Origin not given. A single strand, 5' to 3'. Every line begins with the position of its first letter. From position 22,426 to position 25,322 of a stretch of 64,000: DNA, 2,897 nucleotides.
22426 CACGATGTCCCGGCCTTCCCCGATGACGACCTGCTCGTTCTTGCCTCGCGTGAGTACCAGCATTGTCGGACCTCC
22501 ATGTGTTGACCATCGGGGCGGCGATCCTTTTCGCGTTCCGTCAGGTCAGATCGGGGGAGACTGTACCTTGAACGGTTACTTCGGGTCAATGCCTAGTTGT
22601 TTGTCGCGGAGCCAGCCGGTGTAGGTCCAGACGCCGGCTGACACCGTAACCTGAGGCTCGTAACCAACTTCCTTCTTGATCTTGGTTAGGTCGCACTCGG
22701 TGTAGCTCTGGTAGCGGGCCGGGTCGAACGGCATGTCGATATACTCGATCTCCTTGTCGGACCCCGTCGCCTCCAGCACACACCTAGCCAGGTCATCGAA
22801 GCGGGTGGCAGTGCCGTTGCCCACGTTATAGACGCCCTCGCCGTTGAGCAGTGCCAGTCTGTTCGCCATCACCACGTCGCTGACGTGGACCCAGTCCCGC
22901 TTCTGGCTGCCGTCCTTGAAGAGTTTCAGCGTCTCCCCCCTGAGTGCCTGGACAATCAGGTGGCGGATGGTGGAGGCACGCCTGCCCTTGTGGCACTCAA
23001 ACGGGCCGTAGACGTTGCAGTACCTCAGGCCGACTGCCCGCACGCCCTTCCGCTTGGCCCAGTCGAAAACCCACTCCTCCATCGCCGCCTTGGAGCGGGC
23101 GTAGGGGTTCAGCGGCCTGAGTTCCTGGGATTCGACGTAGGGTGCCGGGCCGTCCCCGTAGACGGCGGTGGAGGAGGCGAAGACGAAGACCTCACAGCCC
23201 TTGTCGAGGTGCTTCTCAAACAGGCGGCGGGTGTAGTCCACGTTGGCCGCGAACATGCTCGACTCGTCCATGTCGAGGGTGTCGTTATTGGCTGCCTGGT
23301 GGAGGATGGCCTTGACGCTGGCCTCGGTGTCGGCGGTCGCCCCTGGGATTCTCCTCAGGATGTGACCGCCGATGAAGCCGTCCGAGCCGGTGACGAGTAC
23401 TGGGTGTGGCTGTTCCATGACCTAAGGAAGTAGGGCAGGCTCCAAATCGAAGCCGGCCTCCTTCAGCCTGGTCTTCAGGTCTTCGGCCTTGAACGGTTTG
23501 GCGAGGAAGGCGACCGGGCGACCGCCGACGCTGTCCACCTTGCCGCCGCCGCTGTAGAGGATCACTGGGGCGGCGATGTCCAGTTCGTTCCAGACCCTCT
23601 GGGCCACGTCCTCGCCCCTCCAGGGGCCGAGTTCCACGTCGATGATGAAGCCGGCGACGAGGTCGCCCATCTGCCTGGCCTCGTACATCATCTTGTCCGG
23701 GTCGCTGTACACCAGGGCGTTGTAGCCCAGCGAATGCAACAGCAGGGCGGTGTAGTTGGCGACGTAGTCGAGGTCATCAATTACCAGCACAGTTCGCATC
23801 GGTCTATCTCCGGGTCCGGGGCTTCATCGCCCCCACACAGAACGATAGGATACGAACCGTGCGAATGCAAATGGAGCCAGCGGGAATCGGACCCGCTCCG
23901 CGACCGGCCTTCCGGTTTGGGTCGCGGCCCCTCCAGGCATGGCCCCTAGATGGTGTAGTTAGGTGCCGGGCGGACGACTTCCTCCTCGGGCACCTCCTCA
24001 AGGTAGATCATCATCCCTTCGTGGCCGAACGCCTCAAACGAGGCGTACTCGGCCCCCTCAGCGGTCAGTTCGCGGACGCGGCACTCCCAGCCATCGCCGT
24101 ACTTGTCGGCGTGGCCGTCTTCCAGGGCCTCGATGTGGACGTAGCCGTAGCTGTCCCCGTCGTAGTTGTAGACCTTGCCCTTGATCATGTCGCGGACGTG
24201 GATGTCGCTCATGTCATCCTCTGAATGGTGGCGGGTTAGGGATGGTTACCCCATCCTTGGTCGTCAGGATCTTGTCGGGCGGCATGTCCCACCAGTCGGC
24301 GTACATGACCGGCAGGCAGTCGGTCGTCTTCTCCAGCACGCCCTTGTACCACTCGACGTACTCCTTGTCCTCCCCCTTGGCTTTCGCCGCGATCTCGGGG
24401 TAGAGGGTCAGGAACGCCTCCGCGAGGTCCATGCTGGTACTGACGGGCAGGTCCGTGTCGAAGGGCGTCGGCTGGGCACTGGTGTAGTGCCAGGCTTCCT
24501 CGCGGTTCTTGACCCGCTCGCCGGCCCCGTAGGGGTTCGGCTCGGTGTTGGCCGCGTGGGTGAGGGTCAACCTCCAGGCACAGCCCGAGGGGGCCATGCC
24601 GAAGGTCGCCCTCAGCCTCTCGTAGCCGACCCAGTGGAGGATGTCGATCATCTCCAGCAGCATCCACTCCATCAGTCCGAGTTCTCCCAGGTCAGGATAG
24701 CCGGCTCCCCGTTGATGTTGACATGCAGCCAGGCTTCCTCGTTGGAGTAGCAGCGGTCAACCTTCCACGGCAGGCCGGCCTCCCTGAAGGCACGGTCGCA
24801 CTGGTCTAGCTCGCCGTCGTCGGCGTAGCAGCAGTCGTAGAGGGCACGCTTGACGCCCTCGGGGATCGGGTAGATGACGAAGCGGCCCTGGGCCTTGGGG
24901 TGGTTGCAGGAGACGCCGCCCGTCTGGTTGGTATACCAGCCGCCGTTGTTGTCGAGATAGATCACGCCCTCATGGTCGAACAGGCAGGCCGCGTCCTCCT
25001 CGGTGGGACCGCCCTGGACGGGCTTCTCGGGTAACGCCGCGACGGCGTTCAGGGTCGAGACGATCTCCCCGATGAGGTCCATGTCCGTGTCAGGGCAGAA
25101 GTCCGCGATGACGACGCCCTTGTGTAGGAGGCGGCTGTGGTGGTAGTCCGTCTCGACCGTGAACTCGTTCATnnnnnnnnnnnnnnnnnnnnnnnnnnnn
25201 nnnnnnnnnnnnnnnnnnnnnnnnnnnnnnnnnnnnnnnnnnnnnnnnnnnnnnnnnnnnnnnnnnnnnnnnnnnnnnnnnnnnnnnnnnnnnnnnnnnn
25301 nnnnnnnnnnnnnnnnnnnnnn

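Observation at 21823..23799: Signalling cassette: dual-specificity phosphatase, CsrA homologue, heptose epimerase and stand-alone receiver domain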

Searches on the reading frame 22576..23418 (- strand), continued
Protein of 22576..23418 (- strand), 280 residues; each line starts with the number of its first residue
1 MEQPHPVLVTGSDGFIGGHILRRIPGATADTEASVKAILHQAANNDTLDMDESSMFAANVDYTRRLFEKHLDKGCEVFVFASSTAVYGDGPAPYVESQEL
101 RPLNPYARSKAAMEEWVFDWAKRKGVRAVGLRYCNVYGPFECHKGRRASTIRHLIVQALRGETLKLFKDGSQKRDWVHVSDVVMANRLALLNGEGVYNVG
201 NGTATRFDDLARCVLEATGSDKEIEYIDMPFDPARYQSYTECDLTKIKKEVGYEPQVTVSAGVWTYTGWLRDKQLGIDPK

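Call 105: fold_search(model_id=the predicted structure, library=viral)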
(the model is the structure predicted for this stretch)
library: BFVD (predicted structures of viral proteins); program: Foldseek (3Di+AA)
matches with E <= 10: 662; with E <= 0.001: 47
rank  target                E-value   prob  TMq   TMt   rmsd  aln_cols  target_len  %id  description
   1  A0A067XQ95            1.5e-19  1.00  0.79  0.66   4.8       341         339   20  (no name in the UniProt tables at hand)
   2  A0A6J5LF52            2.4e-19  1.00  0.78  0.80   3.0       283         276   20  WcaG Nucleoside-diphosphate-sugar epimerases [uncultured Caudovirales phage]
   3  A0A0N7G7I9            3.3e-19  1.00  0.75  0.40   3.9       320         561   23  dTDP-D-glucose 4,6-dehydratase/N-acetylglucosamine-1-phosphate urydiltransferase fusion protein [Chrysochromulina ericina virus CeV-01B]
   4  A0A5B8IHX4            7.8e-19  1.00  0.77  0.37   4.8       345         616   21  GDP-mannose 4,6 dehydratase [Mimiviridae sp. ChoanoV1]
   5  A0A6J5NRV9            3.1e-18  1.00  0.74  0.82   2.9       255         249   29  WcaG Nucleoside-diphosphate-sugar epimerases [uncultured Caudovirales phage]
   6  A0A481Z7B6            1.1e-17  1.00  0.82  0.61   4.8       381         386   17  NAD dependent epimerase/dehydratase [Pithovirus LCPAC201]
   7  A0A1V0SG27            2.9e-17  1.00  0.78  0.25   3.7       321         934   18  dTDP-D-glucose 4,6-dehydratase [Hokovirus HKV1]
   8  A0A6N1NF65            3.9e-17  1.00  0.83  0.72   3.1       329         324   17  NAD-dependent dehydratase [Tupanvirus deep ocean]
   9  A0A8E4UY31            4.4e-16  1.00  0.74  0.61   3.8       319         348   20  Nucleotide-sugar epimerase [Maribacter phage Colly_1]
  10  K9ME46                7.3e-16  1.00  0.74  0.65   4.3       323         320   19  (no name in the UniProt tables at hand)
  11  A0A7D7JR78            1.4e-15  1.00  0.76  0.71   4.6       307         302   16  (no name in the UniProt tables at hand)
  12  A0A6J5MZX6            1.5e-15  1.00  0.80  0.65   4.8       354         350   14  WcaG Nucleoside-diphosphate-sugar epimerases [uncultured Caudovirales phage]
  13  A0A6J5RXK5            3.9e-15  1.00  0.73  0.65   4.2       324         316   18  WcaG Nucleoside-diphosphate-sugar epimerases [uncultured Caudovirales phage]
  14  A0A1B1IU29            2.2e-14  1.00  0.63  0.74   4.0       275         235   20  (no name in the UniProt tables at hand)
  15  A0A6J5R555            5.3e-14  1.00  0.62  0.63   5.3       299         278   18  WcaG Nucleoside-diphosphate-sugar epimerases [uncultured Caudovirales phage]
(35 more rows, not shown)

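Call 106: get_annotated_region(hit=H13, flank=1500)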
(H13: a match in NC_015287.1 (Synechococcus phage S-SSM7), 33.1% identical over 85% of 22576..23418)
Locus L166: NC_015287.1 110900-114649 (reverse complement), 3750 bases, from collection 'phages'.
description: Synechococcus phage S-SSM7, complete genome.
organism: Synechococcus phage S-SSM7 (NCBI taxid 445686)
taxonomy: Viruses; Duplodnaviria; Heunggongvirae; Uroviricota; Caudoviricetes; Kyanoviridae; Lipsvirus; Lipsvirus ssm7
host: Synechococcus sp. WH8109; source: Sargasso Sea; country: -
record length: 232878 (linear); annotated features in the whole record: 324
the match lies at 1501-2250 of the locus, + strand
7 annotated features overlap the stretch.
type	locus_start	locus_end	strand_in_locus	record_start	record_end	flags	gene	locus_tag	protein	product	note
CDS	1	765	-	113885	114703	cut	gp13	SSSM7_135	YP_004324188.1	head-tail adaptor Ad2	T4-LIKE GC: 116; similar to Synechococcus phage S-SM1 protein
CDS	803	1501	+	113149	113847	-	-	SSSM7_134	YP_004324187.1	minor coat protein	T4-LIKE GC: 1347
CDS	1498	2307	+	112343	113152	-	-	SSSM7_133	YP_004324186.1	nucleotide-sugar epimerase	T4-LIKE GC: 308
CDS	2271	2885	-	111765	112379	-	-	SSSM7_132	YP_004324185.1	2OG-Fe(II) oxygenase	T4-LIKE GC: 1344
CDS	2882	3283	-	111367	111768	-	-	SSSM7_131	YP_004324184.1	cysteine dioxygenase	T4-LIKE GC: 307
CDS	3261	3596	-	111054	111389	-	-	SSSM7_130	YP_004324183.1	phosphoheptose isomerase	T4-LIKE GC: 306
CDS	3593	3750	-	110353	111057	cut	-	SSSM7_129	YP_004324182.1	hypothetical protein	T4-LIKE GC: 183; contains PF05175 domain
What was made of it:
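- The cyanophage S-SSM7 epimerase lies next to a phosphoheptose isomerase (call 106).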

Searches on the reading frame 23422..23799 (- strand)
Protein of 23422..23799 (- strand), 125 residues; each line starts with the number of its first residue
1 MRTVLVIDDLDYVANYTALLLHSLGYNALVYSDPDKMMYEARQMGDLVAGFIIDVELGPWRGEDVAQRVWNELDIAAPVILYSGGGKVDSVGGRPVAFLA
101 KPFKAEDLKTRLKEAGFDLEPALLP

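Call 3: search_protein_families(library=pfam, proteins=[window:23422-23799:-], max_evalue=0.01)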
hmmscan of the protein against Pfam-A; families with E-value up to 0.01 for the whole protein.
window:23422-23799:- (125 aa): 1 family
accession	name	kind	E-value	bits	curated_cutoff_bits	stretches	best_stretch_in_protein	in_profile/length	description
PF00072.30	Response_reg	-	6.8e-06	26.7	30.2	1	4-112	1-110/111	Response regulator receiver domain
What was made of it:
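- Checked: Receiver, 23422-23799: Pfam Response_reg E=6.8e-6, 26.7 bits, which is below the gathering score of 30.2 (call 3).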

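Call 4: search_protein_families(library=phrogs, proteins=[window:23422-23799:-], max_evalue=0.01)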
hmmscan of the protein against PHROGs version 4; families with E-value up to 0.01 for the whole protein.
window:23422-23799:- (125 aa): 1 family
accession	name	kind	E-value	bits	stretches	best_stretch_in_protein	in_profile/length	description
phrog_5982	-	unknown function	2.5e-05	23.3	1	2-114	869-983/1030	-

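Call 28: find_related_loci(query=window:23422-23799:-, collection=viral_contigs, flank=6000)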
Query window:23422-23799:- (125 aa) in viral_contigs; peptide patterns used: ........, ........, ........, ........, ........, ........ (x = any residue, [..] = any of these).
19 stretches matched a pattern; 1 encode a relative of the query (tblastn E <= 1e-3); 1 distinct loci.
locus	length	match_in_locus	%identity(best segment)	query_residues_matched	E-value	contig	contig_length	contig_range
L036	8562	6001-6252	33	6-75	5e-5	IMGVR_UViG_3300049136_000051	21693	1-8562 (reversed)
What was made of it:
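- Tried and rejected: The receiver found one weak hit (call 28).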

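Call 35: search_protein_representatives(protein=window:23422-23799:-)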
Query: 125 residues. Proteins with E-value up to 0.001 (for the whole library): 265; up to 1e-10: 1; up to 1e-30: 1. The best 150 are listed.
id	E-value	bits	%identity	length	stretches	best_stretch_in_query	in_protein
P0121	4.2e-77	272.4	100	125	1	1-125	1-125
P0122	1.8e-09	53.9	33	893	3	2-110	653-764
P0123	1.4e-07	47.8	34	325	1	4-114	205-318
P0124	4.4e-07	46.2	35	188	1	2-115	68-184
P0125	4.7e-07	46.1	34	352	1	3-113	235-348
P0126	4.8e-07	46.0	36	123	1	4-113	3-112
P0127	5.3e-07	45.9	32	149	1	2-115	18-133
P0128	5.3e-07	45.9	34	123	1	2-111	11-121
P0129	6.9e-07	45.5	30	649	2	3-114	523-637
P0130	7.5e-07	45.4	30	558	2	3-113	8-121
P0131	8.7e-07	45.2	30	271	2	2-114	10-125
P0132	8.9e-07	45.2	29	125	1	3-112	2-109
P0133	1.2e-06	44.8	33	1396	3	3-110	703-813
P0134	1.8e-06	44.2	35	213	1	4-115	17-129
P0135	1.9e-06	44.1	31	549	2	3-112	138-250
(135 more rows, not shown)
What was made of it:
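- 23422..23799 (-): Stand-alone receiver (REC) domain protein, 125 aa. D8/D9, phospho-acceptor D54, S83, F98 and K101 are present. The beta4-beta5 connector is short and is modelled without helix alpha4. This is the last gene of a variable island. Pfam 26.7 bits, below the cut-off of 30.2 (call 3). phmmer gave 265 hits, the best non-self hit at E=1.8e-9 (call 35).
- On Response-regulator receiver domain (Pfam PF00072): Homology is nevertheless supported by 265 phmmer hits with E<1e-3 (call 35).
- Checked: However, phmmer against 1.8 billion representatives gives 265 hits with E<1e-3 (call 35).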

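Call 47: search_solved_structures(query=window:23422-23799:-, show_alignments=3, max_evalue=0.01)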
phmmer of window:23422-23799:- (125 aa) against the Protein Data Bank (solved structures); distinct sequences matched with E-value up to 0.01: 6.
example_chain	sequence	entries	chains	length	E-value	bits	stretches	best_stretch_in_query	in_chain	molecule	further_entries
3t6k_A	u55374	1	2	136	0.00084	22.6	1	2-114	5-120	Response regulator receiver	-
2oqr_A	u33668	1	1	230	0.0011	22.2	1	3-113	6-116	Sensory transduction protein regX3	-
6tne_A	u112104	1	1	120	0.0012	22.1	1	4-114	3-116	Histidine kinase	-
8qah_A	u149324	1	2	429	0.0042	20.3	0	30-52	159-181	sc-CC-8-58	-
8qai_A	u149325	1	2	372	0.0059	19.9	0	30-52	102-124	sc-CC-7-LI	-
3nhz_A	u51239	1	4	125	0.0066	19.7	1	3-113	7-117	Two component system transcriptional regulator mtrA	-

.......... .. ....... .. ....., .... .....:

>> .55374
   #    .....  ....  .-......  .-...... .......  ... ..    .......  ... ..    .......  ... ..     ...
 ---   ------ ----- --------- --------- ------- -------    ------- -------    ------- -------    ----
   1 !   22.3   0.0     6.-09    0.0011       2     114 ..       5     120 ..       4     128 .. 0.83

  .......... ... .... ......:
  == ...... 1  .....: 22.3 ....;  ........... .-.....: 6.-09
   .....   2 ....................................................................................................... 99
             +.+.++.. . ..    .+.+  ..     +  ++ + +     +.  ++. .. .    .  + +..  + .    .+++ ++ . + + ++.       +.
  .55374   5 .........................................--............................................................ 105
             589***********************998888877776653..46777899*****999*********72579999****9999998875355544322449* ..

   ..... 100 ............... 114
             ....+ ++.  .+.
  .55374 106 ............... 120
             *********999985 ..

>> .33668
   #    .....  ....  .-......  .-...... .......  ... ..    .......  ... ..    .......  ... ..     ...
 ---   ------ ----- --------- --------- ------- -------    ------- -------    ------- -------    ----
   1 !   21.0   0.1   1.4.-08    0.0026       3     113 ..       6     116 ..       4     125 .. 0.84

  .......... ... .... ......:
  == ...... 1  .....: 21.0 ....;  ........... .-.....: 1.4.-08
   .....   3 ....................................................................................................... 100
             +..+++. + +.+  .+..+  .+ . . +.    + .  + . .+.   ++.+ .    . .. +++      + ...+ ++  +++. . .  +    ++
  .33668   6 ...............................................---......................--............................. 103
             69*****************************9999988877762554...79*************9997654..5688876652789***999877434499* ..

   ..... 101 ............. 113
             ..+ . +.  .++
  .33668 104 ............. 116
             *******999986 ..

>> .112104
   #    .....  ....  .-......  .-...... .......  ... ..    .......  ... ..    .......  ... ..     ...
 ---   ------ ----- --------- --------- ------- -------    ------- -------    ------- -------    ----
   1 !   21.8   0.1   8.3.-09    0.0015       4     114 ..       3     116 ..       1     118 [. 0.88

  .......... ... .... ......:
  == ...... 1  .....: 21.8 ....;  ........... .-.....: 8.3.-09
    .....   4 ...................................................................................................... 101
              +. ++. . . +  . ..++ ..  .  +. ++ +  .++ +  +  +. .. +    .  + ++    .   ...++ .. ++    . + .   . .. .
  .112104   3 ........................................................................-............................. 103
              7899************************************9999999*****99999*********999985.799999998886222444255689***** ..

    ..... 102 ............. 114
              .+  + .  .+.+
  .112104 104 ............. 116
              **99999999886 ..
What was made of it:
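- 23422..23799 (-): PDB alignments (call 47).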

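Call 49: search_protein_families(library=ncbifam, proteins=[window:23422-23799:-], max_evalue=0.001)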
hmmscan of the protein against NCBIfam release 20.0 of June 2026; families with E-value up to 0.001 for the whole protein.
window:23422-23799:- (125 aa): 6 families
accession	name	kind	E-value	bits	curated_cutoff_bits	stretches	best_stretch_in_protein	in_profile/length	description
NF045717.1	DVU0259_DivK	exception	1.4e-06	28.5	160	1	2-114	3-114/117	DVU0259 family response regulator domain-containing protein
NF040749.1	tetrathio_RR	equivalog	5.2e-06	26.3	290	1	5-115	3-114/191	tetrathionate respiration response regulator TtrR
NF006900.1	PRK09390.1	equivalog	4.6e-05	23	255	1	3-115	6-119/203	response regulator FixJ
NF040689.1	MtrAB_MtrA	equivalog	5.2e-05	22.7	300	1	4-113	1-110/219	MtrAB system response regulator MtrA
NF047793.1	ResRegPgtA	equivalog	0.00016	20.6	650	1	4-115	9-120/414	two-component system response regulator PgtA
NF051870.1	NAssimRespRegNtrX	equivalog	0.00058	18.9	600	1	2-108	2-111/452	nitrogen assimilation response regulator NtrX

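Call 73: search_protein_families(library=padloc, proteins=[window:23422-23799:-], max_evalue=0.01)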
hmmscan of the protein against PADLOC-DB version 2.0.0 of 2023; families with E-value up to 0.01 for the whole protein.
window:23422-23799:- (125 aa): 0 families

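Call 86: predict_structure(alignment_id=A6)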
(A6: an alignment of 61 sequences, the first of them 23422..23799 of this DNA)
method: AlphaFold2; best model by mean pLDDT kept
length: 125 residues; sequences in the alignment: 61
mean_pLDDT: 94.8   pTM: 0.89
mean pLDDT of the five models: 94.8, 94.6, 94.3, 94.1, 93.7
residues with pLDDT >= 90: 114; 70-90: 7; 50-70: 4; < 50: 0
segments of 3 or more residues with pLDDT < 50: none
pLDDT, mean of each block of 10 residues (from residue 1): 96 98 97 98 96 97 97 91 96 97 97 94 63
secondary structure, 60 per line:
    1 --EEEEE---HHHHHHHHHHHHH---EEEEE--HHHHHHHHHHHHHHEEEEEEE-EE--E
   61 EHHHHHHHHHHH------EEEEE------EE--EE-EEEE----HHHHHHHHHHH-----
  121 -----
elements in order: E3-7 H11-23 E27-31 H34-47 E48-54 H62-72 E79-83 E97-100 H105-115
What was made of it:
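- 23422..23799 (-): AF2 pLDDT 94.8 (call 86).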

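Call 88: fold_search(model_id=the predicted structure, library=pdb)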
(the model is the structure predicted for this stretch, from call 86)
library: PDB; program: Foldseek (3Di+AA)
matches with E <= 10: 1639; with E <= 0.001: 418
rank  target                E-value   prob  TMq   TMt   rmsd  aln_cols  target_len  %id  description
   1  3nhz_B                2.1e-07  1.00  0.75  0.81   2.6       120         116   22  Structure of N-terminal Domain of MtrA (released 2010-08-11)
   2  8fk2_A                4.1e-07  1.00  0.75  0.77   2.4       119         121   22  The N-terminal VicR from Streptococcus mutans (released 2023-10-25)
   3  9dvt_R                4.1e-07  1.00  0.74  0.41   3.0       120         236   24  Cryo-EM structure of RpaA bound to PkaiBC DNA and the CTD of the alpha subunit of RNAP from the cyanobacterium Synecho (released 2025-10-15)
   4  9dvt_S                4.4e-07  1.00  0.75  0.42   2.8       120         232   27  Cryo-EM structure of RpaA bound to PkaiBC DNA and the CTD of the alpha subunit of RNAP from the cyanobacterium Synecho (released 2025-10-15)
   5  3nhz_C                7.4e-07  1.00  0.75  0.79   2.6       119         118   23  Structure of N-terminal Domain of MtrA (released 2010-08-11)
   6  6tne                  8.4e-07  1.00  0.75  0.86   2.5       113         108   26  Crystal structure of receiver domain from Hybrid Histidine Kinase CckA (released 2020-12-16)
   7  3nhz_A                9.0e-07  1.00  0.74  0.79   2.6       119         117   23  Structure of N-terminal Domain of MtrA (released 2010-08-11)
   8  4h60                  9.6e-07  1.00  0.76  0.79   2.5       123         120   21  High resolution structure of Vibrio cholerae chemotaxis protein CheY4 crystallized in low pH (4.0) condition (released 2013-08-07)
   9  1mb3                  1.2e-06  1.00  0.77  0.81   3.0       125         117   18  CRYSTAL STRUCTURE OF THE RESPONSE REGULATOR DIVK AT PH 8.5 IN COMPLEX WITH MG2+ (released 2002-12-04)
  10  1mvo                  1.5e-06  1.00  0.75  0.77   2.4       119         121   20  Crystal structure of the PhoP receiver domain from Bacillus subtilis (released 2002-10-16)
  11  7cci_A                1.7e-06  1.00  0.76  0.72   2.2       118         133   17  Acinetobacter baumannii response regulator AdeR with disordered N terminus (released 2021-06-23)
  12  1m5u                  2.0e-06  1.00  0.77  0.84   2.9       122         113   18  CRYSTAL STRUCTURE OF THE RESPONSE REGULATOR DIVK. STRUCTURE AT PH 8.0 IN THE APO-FORM (released 2002-11-15)
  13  5ed4_F                2.1e-06  1.00  0.70  0.43   5.1       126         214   24  Structure of a PhoP-DNA complex (released 2016-04-27)
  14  1mav                  2.4e-06  1.00  0.77  0.82   2.9       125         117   18  CRYSTAL STRUCTURE OF THE RESPONSE REGULATOR DIVK AT PH 6.0 IN COMPLEX WITH MN2+ (released 2002-12-04)
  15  1m5t                  2.7e-06  1.00  0.79  0.80   3.1       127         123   19  CRYSTAL STRUCTURE OF THE RESPONSE REGULATOR DIVK (released 2002-11-15)
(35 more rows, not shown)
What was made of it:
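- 23422..23799 (-): Foldseek TM 0.75-0.79 to MtrA, CckA, CheY4 and DivK receivers (call 88).
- On Response-regulator receiver domain: Foldseek probability 1.0 and TM 0.75-0.79 to receiver structures (call 88).
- Checked: The AlphaFold model (pLDDT 94.8) matches receiver domains (calls 86, 88).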

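Call 96: search_dna_similar(query=window:23422-23799:-, collection=phages, mode=protein, max_rows=15, max_evalue=0.001)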
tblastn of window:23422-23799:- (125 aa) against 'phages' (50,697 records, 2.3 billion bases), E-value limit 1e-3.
No match.

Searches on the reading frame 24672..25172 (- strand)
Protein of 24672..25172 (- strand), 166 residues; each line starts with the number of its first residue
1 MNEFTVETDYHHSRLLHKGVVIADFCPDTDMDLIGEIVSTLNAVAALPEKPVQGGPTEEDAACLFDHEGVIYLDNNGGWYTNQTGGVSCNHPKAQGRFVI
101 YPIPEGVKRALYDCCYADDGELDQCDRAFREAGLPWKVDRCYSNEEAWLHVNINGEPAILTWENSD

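Call 3: search_protein_families(library=pfam, proteins=[window:24672-25172:-], max_evalue=0.01)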
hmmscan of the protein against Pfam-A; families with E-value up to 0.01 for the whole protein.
window:24672-25172:- (166 aa): 1 family
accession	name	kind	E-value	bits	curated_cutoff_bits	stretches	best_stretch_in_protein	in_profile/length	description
PF19715.4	DUF6210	-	4.7e-08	33.9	25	1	79-166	4-116/116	Family of unknown function (DUF6210)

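Call 4: search_protein_families(library=phrogs, proteins=[window:24672-25172:-], max_evalue=0.01)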
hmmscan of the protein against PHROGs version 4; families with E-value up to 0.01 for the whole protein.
window:24672-25172:- (166 aa): 0 families

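Call 73: search_protein_families(library=padloc, proteins=[window:24672-25172:-], max_evalue=0.01)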
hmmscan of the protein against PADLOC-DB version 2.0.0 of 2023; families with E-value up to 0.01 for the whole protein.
window:24672-25172:- (166 aa): 0 families
